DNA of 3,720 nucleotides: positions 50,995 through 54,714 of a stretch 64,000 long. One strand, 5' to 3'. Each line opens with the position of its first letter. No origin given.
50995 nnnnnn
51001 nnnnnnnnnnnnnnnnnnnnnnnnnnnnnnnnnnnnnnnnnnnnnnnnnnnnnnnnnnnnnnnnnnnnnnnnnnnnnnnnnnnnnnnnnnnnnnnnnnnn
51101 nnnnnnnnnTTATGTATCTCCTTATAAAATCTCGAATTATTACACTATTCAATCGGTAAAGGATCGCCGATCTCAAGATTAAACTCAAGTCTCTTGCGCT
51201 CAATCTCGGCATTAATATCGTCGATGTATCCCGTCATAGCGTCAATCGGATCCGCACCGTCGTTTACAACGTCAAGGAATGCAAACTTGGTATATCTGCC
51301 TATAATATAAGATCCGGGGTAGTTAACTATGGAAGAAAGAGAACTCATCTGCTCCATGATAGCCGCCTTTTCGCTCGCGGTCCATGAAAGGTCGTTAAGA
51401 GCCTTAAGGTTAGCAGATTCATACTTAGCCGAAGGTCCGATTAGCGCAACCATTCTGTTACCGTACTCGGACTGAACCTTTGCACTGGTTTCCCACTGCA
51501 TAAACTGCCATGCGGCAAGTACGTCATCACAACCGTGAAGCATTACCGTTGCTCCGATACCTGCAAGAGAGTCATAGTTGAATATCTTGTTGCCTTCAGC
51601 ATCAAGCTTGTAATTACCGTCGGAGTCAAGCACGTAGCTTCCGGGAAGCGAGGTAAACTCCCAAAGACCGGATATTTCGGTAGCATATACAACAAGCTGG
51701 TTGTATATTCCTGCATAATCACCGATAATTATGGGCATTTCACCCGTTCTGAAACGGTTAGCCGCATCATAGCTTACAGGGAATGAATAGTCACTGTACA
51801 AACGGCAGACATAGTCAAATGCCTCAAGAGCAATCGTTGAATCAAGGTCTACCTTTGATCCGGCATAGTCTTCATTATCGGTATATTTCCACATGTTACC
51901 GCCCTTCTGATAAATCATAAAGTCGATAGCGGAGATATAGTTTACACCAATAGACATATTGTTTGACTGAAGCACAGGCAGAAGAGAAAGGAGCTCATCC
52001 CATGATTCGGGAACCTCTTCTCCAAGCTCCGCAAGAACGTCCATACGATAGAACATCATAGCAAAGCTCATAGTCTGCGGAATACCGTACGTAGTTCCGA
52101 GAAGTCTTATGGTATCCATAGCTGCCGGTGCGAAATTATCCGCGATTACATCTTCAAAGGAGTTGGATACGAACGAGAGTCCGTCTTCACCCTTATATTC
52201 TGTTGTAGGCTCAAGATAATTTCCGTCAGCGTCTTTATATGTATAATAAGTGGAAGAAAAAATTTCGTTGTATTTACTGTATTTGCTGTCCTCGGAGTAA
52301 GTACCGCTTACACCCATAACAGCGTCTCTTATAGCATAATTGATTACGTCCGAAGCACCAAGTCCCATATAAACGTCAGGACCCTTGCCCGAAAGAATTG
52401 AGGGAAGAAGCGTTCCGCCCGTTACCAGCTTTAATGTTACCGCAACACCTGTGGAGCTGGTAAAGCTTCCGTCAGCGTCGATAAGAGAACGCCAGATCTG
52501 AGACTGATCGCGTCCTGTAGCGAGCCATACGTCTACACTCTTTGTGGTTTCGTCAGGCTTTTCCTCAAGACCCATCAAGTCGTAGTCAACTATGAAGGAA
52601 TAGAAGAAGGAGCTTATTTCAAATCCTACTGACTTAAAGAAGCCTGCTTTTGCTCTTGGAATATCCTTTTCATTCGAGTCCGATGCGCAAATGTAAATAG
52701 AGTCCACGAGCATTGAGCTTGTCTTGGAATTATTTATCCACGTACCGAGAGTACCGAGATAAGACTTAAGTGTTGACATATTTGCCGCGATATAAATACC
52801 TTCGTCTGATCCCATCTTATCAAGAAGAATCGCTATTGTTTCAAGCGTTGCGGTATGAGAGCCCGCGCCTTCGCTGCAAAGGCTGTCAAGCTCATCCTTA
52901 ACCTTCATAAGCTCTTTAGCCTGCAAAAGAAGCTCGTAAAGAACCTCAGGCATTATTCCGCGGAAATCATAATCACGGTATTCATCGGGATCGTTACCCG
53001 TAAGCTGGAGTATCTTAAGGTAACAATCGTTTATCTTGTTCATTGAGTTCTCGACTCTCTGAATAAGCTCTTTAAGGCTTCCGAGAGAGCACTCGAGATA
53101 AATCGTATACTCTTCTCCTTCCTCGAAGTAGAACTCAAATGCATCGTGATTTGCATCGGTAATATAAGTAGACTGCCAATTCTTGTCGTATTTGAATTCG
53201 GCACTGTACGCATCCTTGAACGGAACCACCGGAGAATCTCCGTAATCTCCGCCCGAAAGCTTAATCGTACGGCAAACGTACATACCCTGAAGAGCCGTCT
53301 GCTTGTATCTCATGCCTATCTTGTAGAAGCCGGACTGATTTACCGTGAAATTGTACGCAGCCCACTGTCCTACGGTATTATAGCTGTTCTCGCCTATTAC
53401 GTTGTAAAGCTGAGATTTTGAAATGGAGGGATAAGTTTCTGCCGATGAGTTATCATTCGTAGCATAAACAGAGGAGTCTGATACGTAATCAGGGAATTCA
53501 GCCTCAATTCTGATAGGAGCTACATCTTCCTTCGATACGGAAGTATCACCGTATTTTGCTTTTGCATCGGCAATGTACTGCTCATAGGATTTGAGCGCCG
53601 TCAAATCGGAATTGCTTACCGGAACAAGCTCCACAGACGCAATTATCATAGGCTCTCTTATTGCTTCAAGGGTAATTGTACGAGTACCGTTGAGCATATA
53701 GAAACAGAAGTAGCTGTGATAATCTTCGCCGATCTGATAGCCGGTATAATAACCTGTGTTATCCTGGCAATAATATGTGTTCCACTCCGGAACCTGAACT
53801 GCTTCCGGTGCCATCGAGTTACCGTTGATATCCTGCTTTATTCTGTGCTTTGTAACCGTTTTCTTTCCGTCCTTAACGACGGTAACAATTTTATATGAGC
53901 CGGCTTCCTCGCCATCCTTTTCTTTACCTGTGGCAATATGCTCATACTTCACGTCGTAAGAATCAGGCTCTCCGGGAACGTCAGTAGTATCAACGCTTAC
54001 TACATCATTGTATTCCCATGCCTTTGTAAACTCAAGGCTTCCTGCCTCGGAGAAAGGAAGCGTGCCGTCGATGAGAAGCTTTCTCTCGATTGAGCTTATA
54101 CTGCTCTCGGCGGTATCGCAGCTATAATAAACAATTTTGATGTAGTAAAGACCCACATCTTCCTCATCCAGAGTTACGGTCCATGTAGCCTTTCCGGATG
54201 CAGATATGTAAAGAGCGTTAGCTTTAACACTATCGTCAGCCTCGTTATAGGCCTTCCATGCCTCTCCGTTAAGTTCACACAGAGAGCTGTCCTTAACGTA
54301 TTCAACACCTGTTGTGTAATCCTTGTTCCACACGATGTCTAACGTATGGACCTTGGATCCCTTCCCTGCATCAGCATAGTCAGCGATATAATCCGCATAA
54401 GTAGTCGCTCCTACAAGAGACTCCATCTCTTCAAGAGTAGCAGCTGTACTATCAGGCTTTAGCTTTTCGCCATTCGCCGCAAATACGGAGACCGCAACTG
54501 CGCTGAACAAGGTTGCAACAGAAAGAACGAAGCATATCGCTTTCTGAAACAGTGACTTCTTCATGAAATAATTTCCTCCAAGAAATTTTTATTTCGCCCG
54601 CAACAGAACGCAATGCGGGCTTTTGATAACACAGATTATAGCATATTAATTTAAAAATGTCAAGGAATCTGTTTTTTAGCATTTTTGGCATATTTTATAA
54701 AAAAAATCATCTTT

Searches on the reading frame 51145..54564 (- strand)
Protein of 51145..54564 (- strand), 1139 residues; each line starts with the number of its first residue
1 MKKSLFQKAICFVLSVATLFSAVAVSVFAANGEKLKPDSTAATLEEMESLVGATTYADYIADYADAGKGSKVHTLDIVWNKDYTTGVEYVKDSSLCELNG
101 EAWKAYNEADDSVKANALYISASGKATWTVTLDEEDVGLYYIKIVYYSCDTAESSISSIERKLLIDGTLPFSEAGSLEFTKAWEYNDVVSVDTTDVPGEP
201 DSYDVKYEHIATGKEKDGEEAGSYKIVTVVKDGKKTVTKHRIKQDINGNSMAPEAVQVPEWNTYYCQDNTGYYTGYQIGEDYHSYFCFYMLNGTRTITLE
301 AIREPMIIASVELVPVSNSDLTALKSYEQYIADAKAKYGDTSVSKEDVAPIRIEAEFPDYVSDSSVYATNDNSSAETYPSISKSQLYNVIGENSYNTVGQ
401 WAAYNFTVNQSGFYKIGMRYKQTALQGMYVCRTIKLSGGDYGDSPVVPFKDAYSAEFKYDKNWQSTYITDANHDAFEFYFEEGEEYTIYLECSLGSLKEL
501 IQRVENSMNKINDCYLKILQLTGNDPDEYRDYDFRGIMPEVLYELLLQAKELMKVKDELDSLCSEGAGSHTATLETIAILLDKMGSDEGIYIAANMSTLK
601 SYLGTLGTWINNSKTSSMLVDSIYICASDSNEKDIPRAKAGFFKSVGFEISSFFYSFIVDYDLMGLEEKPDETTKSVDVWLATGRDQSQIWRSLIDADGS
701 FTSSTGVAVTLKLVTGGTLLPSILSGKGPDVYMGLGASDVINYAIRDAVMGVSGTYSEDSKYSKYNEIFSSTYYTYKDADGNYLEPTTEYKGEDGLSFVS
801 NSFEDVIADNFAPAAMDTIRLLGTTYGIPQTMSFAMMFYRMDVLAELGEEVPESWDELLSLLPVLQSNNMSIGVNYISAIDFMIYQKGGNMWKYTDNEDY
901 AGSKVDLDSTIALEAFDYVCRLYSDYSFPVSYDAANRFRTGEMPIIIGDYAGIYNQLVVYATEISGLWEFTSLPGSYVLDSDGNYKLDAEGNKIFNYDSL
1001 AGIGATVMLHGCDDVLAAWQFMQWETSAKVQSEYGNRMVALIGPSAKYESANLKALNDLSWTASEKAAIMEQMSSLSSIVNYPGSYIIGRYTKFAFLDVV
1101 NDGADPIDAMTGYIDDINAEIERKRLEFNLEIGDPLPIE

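Call 3: search_protein_families(library=pfam, proteins=[window:51145-54564:-], max_evalue=0.01)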
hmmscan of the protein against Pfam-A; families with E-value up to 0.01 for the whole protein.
window:51145-54564:- (1139 aa): 0 families

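Call 4: search_protein_families(library=ncbifam, proteins=[window:51145-54564:-], max_evalue=0.01)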
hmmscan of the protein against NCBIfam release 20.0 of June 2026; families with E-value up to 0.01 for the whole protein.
window:51145-54564:- (1139 aa): 0 families

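Call 15: search_solved_structures(query=window:51145-54564:-, max_evalue=1)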
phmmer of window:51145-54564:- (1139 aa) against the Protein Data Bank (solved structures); distinct sequences matched with E-value up to 1: 15.
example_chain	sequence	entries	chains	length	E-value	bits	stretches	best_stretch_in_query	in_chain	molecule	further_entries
5ysb_A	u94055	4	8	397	2.5e-06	29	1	805-974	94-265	Lin1841 protein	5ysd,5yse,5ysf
3uor_A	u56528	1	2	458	0.00093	20.5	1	810-865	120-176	ABC transporter sugar binding protein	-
6hur_A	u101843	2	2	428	0.0015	19.8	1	796-899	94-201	ABC transporter substrate-binding protein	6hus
4ry1_A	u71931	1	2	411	0.0062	17.8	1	794-867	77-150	Periplasmic solute binding protein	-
8vqk_A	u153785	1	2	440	0.014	16.7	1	826-944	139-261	Putative ABC transporter periplasmic-binding protein YcjN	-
3jzj_A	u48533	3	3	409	0.017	16.4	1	809-869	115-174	Acarbose/maltose binding protein GacH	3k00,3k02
3k01_A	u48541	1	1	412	0.017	16.4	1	809-869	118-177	Acarbose/maltose binding protein GacH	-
6dtq_A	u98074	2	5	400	0.037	15.2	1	809-922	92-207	maltose-binding protein MalE3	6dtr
3vxb_A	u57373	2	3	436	0.049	14.8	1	804-866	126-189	Putative sugar-binding lipoprotein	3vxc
1eu8_A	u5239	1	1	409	0.087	14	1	821-876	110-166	TREHALOSE/MALTOSE BINDING PROTEIN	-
3u1o_A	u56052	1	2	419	0.17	13.1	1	804-865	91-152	De Novo design cysteine esterase ECH19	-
4jxi_A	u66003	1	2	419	0.18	13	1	804-865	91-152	design cystein esterase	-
7ape_A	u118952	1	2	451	0.33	12.1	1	808-865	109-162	Lipoprotein (Sugar-binding) lpqY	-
4qrz_A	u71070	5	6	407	0.49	11.5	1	805-865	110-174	ABC-TYPE SUGAR TRANSPORTER | ABC transporter, substrate binding protein (Sugar)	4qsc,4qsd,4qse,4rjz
8xba_A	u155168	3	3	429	0.84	10.7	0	791-1019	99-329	XylA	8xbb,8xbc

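Call 24: find_homologous_proteins(query=window:51145-54564:-, max_evalue=0.00001)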
Query window:51145-54564:- (1139 aa): 556 proteins with E <= 0.00001 among 8000 candidates; the best 120 are listed.
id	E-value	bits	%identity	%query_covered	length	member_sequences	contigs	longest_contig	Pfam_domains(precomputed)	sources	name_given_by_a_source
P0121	0.0e+0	2574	100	100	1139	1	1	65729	-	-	-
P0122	0.0e+0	1973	77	100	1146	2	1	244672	PF13416.12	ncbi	-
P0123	0.0e+0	1875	74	100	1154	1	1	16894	-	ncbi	-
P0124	0.0e+0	1677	67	100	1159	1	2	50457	-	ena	-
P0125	0.0e+0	1616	66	100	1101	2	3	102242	PF13416.12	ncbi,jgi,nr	ncbi:MAG: extracellular solute-binding protein [Ruminococcaceae bacterium]|nr:extracellular solute-b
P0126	0.0e+0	1605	66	100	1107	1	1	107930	-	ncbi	-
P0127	0.0e+0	1596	65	99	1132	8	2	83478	-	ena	-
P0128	0.0e+0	1592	66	100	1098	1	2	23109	-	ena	-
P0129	0.0e+0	1590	65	99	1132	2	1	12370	-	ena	-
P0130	0.0e+0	1589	67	100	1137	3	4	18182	-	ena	-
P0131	0.0e+0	1578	66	100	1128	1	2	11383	-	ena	-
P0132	0.0e+0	1568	65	99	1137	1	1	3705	PF13416.12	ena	-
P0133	0.0e+0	1565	64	99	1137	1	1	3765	PF13416.12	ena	-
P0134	0.0e+0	1565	65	100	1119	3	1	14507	PF13416.12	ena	-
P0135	0.0e+0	1563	65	100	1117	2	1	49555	-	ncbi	-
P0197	0.0e+0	1392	57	99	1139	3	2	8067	PF01547.31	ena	-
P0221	0.0e+0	1382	58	99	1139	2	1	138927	PF01547.31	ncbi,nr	ncbi:MAG: hypothetical protein IJ515_04480 [Clostridia bacterium]|nr:hypothetical protein [Clostridi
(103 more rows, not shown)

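Call 48: predict_structure(alignment_id=A2)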
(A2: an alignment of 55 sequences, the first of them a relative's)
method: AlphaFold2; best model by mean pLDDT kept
length: 1139 residues; sequences in the alignment: 55
mean_pLDDT: 77.4   pTM: 0.70
mean pLDDT of the five models: 77.4, 76.2, 76.1, 75.4, 72.9
residues with pLDDT >= 90: 115; 70-90: 743; 50-70: 251; < 50: 30
segments of 3 or more residues with pLDDT < 50: 1-3, 14-31, 319-321, 961-963
pLDDT, mean of each block of 10 residues (from residue 1): 51 49 38 70 81 76 81 79 69 64 55 72 86 89 86 74 86 78 76 82 73 60 77 82 63 71 75 57 76 90 84 74 71 84 76 77 64 63 62 57 83 88 65 79 76 71 82 84 85 65 80 79 76 86 91 86 64 86 88 83 73 72 87 78 67 59 58 80 68 73 83 63 71 85 82 87 90 90 88 90 91 88 89 89 83 87 78 82 87 85 87 87 69 65 84 70 63 88 84 89 88 90 91 78 66 83 82 83 81 87 86 90 84 69
secondary structure, 60 per line:
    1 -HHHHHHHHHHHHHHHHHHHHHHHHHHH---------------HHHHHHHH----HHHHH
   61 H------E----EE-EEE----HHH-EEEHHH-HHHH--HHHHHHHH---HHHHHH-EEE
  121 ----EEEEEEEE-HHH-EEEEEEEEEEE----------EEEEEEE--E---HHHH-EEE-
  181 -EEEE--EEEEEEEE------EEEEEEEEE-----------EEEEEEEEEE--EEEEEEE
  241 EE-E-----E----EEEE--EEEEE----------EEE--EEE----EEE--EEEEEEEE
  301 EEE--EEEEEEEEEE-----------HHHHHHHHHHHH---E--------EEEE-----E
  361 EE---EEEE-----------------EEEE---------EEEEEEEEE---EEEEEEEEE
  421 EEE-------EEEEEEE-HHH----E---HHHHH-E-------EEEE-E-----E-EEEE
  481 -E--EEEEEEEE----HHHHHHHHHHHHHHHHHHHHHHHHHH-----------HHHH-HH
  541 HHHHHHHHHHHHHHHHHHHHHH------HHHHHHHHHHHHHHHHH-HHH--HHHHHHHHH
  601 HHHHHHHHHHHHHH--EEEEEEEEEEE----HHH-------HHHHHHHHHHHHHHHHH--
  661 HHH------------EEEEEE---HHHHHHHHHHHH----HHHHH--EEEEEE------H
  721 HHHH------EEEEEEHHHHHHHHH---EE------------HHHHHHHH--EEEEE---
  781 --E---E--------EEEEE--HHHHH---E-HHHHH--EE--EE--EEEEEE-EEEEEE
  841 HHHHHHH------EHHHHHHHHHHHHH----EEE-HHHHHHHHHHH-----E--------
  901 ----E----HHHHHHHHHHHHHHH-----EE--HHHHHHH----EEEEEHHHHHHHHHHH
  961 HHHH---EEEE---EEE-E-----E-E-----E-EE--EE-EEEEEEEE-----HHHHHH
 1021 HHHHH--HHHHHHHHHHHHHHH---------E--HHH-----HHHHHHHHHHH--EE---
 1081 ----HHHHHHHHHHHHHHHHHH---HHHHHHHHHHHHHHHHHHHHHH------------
elements in order (helices of 4 or more, strands of 3 or more residues): H2-28 H44-51 H56-61 E76-78 E87-89 H94-97 H100-107 H111-116 E118-120 E125-132 E138-148 E159-165 H172-175 E177-179 E182-185 E188-195 E202-210 E222-231 E234-242 E255-258 E261-265 E276-278 E281-283 E288-290 E293-303 E306-315 H327-338 E351-354 E360-362 E366-369 E387-390 E400-408 E412-423 E431-437 H450-454 E464-467 E477-480 E485-492 H497-522 H534-537 H539-562 H569-585 H592-614 E617-627 H642-658 E676-681 H685-696 H701-705 E708-713 H720-724 E731-736 H737-745 H763-770 E773-777 E796-800 H803-807 H813-817 E828-833 E835-840 H841-847 H855-867 E872-874 H876-886 H910-924 H934-940 E945-949 H950-964 E968-971 E975-977 E1002-1009 H1015-1025 H1028-1042 H1063-1073 H1085-1102 H1106-1127
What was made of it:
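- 51145..54564 (-): Giant non-lipidated solute-binding protein (1139 aa). It has an A-x-A signal peptide with no lipobox, two beta-sandwich modules (about 118-315 and 351-492), a helical bundle (497-614) and a MalE-like oligosaccharide SBP domain (about 673-1139). The AF2 model has pLDDT 77 (call 48).
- On CBM6/CBM35-type carbohydrate-binding module (N-terminal part of the SBP): AF2 predicts two beta-sandwiches (call 48).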

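Call 53: fold_search(model_id=the predicted structure, library=pdb)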
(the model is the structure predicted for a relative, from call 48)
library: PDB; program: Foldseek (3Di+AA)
matches with E <= 10: 1246; with E <= 0.001: 964
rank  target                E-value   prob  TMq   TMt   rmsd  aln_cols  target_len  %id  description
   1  5ysf_A                2.4e-16  1.00  0.29  0.79   5.4       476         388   18  Crystal structure of beta-1,2-glucooligosaccharide binding protein in complex with sophoropentaose (released 2018-05-02)
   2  5ci5_B                2.6e-16  1.00  0.28  0.72   5.4       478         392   16  Crystal Structure of an ABC transporter Solute Binding Protein from Thermotoga Lettingae TMO (Tlet_1705, TARGET EFI-51 (released 2015-07-22)
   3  5yse_A                3.8e-15  1.00  0.29  0.79   4.5       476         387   18  Crystal structure of beta-1,2-glucooligosaccharide binding protein in complex with sophorotetraose (released 2018-05-02)
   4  5yse_B                5.0e-15  1.00  0.29  0.78   5.4       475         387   18  Crystal structure of beta-1,2-glucooligosaccharide binding protein in complex with sophorotetraose (released 2018-05-02)
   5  9xf5_A                6.0e-15  1.00  0.27  0.74   5.0       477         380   14  Cycloisomaltooligosaccharide binding protein in complex with cycloisomaltooctaose (released 2026-03-25)
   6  5ysd_A                6.3e-15  1.00  0.29  0.78   5.5       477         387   18  Crystal structure of beta-1,2-glucooligosaccharide binding protein in complex with sophorotriose (released 2018-05-02)
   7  5ysd_B                7.2e-15  1.00  0.28  0.76   5.6       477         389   18  Crystal structure of beta-1,2-glucooligosaccharide binding protein in complex with sophorotriose (released 2018-05-02)
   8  5ysb_A                9.1e-15  1.00  0.29  0.80   4.2       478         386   18  Crystal structure of beta-1,2-glucooligosaccharide binding protein in ligand-free form (released 2018-05-02)
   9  3k01                  1.4e-14  1.00  0.30  0.83   3.8       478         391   14  Crystal structures of the GacH receptor of Streptomyces glaucescens GLA.O in the unliganded form and in complex with aca (released 2010-02-16)
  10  5ci5_A                1.5e-14  1.00  0.28  0.73   5.3       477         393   15  Crystal Structure of an ABC transporter Solute Binding Protein from Thermotoga Lettingae TMO (Tlet_1705, TARGET EFI-51 (released 2015-07-22)
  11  5i69_A                2.2e-14  1.00  0.27  0.73   5.1       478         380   15  MBP-MamC magnetite-interaction component mutant-D70A (released 2016-03-23)
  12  7vfq_C                2.3e-14  1.00  0.27  0.71   5.2       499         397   15  Wild type GltA from Bifidobacterium infantis JCM 1222 complexed with lacto-N-tetraose (released 2022-09-14)
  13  3uor_A                3.0e-14  1.00  0.29  0.79   5.0       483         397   16  The structure of the sugar-binding protein MalE from the phytopathogen Xanthomonas citri (released 2011-12-14)
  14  9xfu_A                3.0e-14  1.00  0.28  0.75   4.6       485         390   15  Cycloisomaltooligosaccharide binding protein in complex with isomaltoheptaose (released 2026-03-25)
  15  7c0v_A                3.0e-14  1.00  0.28  0.73   4.6       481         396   15  Crystal structure of a dinucleotide-binding protein (Y224A) of ABC transporter endogenously bound to uridylyl-3'-5'-ph (released 2021-03-10)
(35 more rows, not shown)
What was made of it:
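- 51145..54564 (-): Foldseek matches oligosaccharide SBPs at TM about 0.8 (call 53).
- On Type I (CUT1) ABC carbohydrate importer: Foldseek gives TM about 0.8 to oligosaccharide SBPs (call 53).
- SBP fold: it matches oligosaccharide binders (call 53). The SBP fold is that of oligosaccharide importers (call 53).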

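Call 72: search_dna_similar(query=window:51145-54564:-, collection=plasmids, mode=protein, max_evalue=0.00001, max_rows=25)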
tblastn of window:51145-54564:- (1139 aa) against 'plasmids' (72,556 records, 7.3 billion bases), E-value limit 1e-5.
Records with a match: 3; places in all: 4; records where one place covers at least 80% of the query: 1.
Best place of each record, by identity: <60% 3.
By first word of the organism name: Butyrivibrio 1; Paenibacillus 1; Nonomuraea 1.
By predicted mobility (MOB-suite, as given by PLSDB): non-mobilizable 3.
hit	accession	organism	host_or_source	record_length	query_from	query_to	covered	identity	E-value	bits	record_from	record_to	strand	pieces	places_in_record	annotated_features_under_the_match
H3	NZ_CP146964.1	Butyrivibrio fibrisolvens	Bovinae,Bovine rumen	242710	104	1132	90%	31.6%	1e-125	434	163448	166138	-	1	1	extracellular solute-binding protein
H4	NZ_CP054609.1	Paenibacillus cellulosilyticus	cell culture,soil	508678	247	1130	78%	25.4%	3e-57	225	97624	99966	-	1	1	extracellular solute-binding protein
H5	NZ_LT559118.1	Nonomuraea gerenzanensis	-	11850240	811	1083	24%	23.4%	2e-6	60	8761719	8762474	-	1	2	none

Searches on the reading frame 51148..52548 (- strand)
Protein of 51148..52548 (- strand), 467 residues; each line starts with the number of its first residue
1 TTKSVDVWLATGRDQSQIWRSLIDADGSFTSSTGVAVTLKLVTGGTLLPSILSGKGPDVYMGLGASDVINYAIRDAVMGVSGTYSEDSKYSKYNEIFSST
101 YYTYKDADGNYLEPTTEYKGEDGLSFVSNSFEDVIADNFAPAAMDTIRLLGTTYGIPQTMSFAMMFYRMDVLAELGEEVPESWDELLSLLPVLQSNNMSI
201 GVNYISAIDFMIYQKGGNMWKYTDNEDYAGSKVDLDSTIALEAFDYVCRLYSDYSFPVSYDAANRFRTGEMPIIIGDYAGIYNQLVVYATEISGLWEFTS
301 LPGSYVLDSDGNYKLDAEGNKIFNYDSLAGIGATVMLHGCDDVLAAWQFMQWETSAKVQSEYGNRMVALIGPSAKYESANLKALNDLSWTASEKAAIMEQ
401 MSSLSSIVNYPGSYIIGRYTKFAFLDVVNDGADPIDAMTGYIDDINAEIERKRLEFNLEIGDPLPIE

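Call 44: search_protein_families(library=pfam, proteins=[window:51148-52548:-], max_evalue=5)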
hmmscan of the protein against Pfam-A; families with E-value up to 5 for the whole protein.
seq(467 aa): 2 families
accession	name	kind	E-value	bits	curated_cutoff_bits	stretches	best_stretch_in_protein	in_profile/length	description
PF13416.11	SBP_bac_8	-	1.6e-13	51.5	27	1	100-364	47-254/279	Bacterial extracellular solute-binding protein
PF24369.1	DUF7525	-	0.19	12.2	27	1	328-350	19-41/57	Family of unknown function (DUF7525)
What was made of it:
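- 51145..54564 (-): The C-terminal domain matches SBP_bac_8 at E=1.6e-13 (call 44).
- On Type I (CUT1) ABC carbohydrate importer: The C-terminal domain matches SBP_bac_8 at 1.6e-13 (call 44).
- Tried and rejected: A Pfam scan of the SBP N-terminal fragments found no CBM (call 44).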

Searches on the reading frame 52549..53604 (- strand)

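Call 44: search_protein_families(library=pfam, proteins=[window:52549-53604:-], max_evalue=5)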
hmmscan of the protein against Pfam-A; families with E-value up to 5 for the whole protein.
seq(352 aa): 1 family
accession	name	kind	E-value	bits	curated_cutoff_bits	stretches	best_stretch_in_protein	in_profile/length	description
PF25474.1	TPR_TmcB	-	0.006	16.9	27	1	173-212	55-94/125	TmcB, TPR repeats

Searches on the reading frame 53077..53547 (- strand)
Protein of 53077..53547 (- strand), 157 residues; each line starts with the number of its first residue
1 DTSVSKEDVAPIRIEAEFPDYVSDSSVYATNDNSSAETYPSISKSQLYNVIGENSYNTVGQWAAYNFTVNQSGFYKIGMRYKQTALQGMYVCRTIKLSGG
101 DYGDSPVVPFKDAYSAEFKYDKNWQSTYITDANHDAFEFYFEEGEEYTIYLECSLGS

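Call 95: search_solved_structures(query=A6, max_evalue=10, show_alignments=2)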
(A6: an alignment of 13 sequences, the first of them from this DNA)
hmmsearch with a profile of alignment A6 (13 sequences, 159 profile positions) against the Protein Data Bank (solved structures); distinct sequences matched with E-value up to 10: 1.
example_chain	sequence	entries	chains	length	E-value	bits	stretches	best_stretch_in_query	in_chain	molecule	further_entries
8zvk_A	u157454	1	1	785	0.0052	20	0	51-90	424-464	AaBgIC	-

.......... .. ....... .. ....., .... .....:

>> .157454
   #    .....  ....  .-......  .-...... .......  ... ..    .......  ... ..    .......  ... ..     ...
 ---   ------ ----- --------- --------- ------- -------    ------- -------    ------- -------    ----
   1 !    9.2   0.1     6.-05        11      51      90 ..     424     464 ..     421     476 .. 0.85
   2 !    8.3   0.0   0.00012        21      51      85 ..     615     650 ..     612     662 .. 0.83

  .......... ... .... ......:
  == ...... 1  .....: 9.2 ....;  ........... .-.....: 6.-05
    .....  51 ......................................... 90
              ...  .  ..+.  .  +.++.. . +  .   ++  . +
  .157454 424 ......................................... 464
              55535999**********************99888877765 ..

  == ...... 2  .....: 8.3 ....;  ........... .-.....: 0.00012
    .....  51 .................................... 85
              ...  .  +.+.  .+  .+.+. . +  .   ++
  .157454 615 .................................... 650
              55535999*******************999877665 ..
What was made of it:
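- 51145..54564 (-): Module 2 has a weak CBM6/35-like motif (call 95).
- On CBM6/CBM35-type carbohydrate-binding module (N-terminal part of the SBP): The module 2 profile weakly matches the signature strand of tandem modules in 8ZVK (E=0.005, call 95).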

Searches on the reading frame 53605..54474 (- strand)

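Call 44: search_protein_families(library=pfam, proteins=[window:53605-54474:-], max_evalue=5)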
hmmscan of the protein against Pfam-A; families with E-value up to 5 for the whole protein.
seq(290 aa): 1 family
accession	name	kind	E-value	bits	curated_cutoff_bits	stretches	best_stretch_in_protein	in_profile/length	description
PF09453.15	HIRA_B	-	1.2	9.4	21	1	196-205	3-12/23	HIRA B motif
